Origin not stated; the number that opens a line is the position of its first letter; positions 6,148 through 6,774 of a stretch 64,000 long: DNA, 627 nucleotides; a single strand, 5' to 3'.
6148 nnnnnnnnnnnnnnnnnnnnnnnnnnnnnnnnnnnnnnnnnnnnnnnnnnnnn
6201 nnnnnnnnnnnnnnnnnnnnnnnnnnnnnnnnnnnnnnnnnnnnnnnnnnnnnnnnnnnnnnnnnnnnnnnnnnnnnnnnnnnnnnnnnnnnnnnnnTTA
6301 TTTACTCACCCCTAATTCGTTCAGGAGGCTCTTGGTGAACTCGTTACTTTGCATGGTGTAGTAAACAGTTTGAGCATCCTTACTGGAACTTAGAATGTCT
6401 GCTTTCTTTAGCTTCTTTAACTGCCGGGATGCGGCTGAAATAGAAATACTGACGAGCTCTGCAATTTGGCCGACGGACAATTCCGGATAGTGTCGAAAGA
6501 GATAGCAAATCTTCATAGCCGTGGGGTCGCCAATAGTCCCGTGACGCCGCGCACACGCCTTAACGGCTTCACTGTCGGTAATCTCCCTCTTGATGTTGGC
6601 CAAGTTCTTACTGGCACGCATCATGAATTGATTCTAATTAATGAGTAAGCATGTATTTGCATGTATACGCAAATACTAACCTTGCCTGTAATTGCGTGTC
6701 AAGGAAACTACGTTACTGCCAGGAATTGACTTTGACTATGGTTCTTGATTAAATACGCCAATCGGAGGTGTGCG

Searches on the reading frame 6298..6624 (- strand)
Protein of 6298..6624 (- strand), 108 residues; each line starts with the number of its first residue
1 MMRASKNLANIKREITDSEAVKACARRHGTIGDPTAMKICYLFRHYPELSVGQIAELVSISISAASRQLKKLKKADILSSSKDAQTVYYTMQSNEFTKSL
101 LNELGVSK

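Call 3: search_protein_families(library=pfam, proteins=[window:6298-6624:-], max_evalue=1)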
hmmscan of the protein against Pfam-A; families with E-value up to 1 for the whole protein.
window:6298-6624:- (108 aa): 16 families
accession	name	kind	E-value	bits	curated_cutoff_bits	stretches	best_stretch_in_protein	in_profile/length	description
PF12840.13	HTH_20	-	5.7e-10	39.5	27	1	32-78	2-48/51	Helix-turn-helix domain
PF01022.26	HTH_5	-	1.8e-08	34.6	22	1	33-79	1-46/47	Bacterial regulatory protein, arsR family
PF01047.28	MarR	-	4.1e-06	27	24.6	1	41-83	10-52/59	MarR family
PF13412.12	HTH_24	-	1e-05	25.4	21.9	1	44-77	13-46/48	Winged helix-turn-helix DNA-binding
PF13545.12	HTH_Crp_2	-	0.001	19.4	27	1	49-80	23-55/70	Crp-like helix-turn-helix domain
PF12802.13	MarR_2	-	0.0013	19.3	27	1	47-78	18-50/61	MarR family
PF08279.18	HTH_11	-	0.0027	18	25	1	39-75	5-42/55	HTH domain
PF02082.26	Rrf2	-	0.013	16.1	30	1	41-82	14-57/132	Iron-dependent Transcriptional regulator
PF08281.18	Sigma70_r4_2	-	0.013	15.5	25.7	1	37-74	15-52/54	Sigma-70, region 4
PF09339.16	HTH_IclR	-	0.017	15.3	22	1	42-77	11-47/52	IclR helix-turn-helix domain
PF13730.12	HTH_36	-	0.022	15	25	1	46-78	25-55/55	Helix-turn-helix domain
PF24033.1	DUF7342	-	0.029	14.8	31.6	1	50-95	19-65/150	Family of unknown function (DUF7342)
PF21248.3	SoFic-like_C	-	0.052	14.2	27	1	53-90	35-72/76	Protein adenylyltransferase SoFic-like, C-terminal domain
PF06242.16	TrcR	-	0.08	13.5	22.2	1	38-61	73-96/139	Transcriptional cell cycle regulator TrcR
PF24190.1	OB_RNR_2nd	-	0.087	13.6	27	1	39-79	1-41/67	Ribonuclease R second OB domain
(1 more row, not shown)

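Call 4: search_protein_families(library=ncbifam, proteins=[window:6298-6624:-], max_evalue=1)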
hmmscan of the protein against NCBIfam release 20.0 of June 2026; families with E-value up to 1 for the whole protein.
window:6298-6624:- (108 aa): 16 families
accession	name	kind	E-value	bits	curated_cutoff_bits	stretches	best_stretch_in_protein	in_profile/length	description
NF033788.1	HTH_metalloreg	subfamily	1.3e-15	57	55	1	30-97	7-74/77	metalloregulator ArsR/SmtB family transcription factor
NF033789.1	repress_SdpR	subfamily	1.9e-08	34.1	100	1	31-94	5-67/79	autorepressor SdpR family transcription factor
NF041413.1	ArsR_Rv2640c_fam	equivalog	8.2e-07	29.4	155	1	15-95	24-105/118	Rv2640c family ArsR-like transcriptional regulator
NF040642.1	sulf_sens_BigR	equivalog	2.3e-05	24.4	155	1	37-95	24-80/95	sulfite-sensing transcriptional repressor BigR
NF007528.0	PRK10141.1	subfamily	0.0014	18.4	97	1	31-91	13-73/117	metalloregulator ArsR/SmtB family transcription factor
NF052532.1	TransRegPagRBaca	equivalog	0.0019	18.2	170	1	30-94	23-86/99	transcriptional repressor PagR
TIGR02944.1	suf_reg_Xantho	equivalog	0.0025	18.2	110.65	1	48-93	25-70/130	SUF system Fe-S cluster assembly regulator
NF045707.1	Dbac_1936_reg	equivalog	0.0028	17.6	115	1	27-97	10-79/99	ArsR/SmtB-type metalloregulator TsoR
NF038251.1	AdcR_fam_Zn_TF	equivalog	0.0084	16.4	175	1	48-91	49-95/143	zinc-dependent MarR family transcriptional regulator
TIGR02937.1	sigma70-ECF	superfamily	0.015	15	42.9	1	44-74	129-159/165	sigma-70 family RNA polymerase sigma factor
NF001073.0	PRK00118.2-3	equivalog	0.016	15.8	128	1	39-95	26-81/99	putative DNA-binding protein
TIGR01884.1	cas_HTH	subfamily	0.017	14.5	60.2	1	48-82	156-190/202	CRISPR-associated CARF protein Csa3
NF047906.1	CdPbTransRegCmtR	equivalog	0.032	14.2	150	1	19-102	6-88/104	Cd(II)/Pb(II)-sensing metalloregulatory transcriptional regulator CmtR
NF053814.1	teico_TcaR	equivalog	0.035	14.2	170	1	41-86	45-90/151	MarR family transcriptional regulator TcaR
NF053755.1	MsvR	equivalog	0.055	13.2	220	1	30-85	9-63/236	transcriptional factor MsvR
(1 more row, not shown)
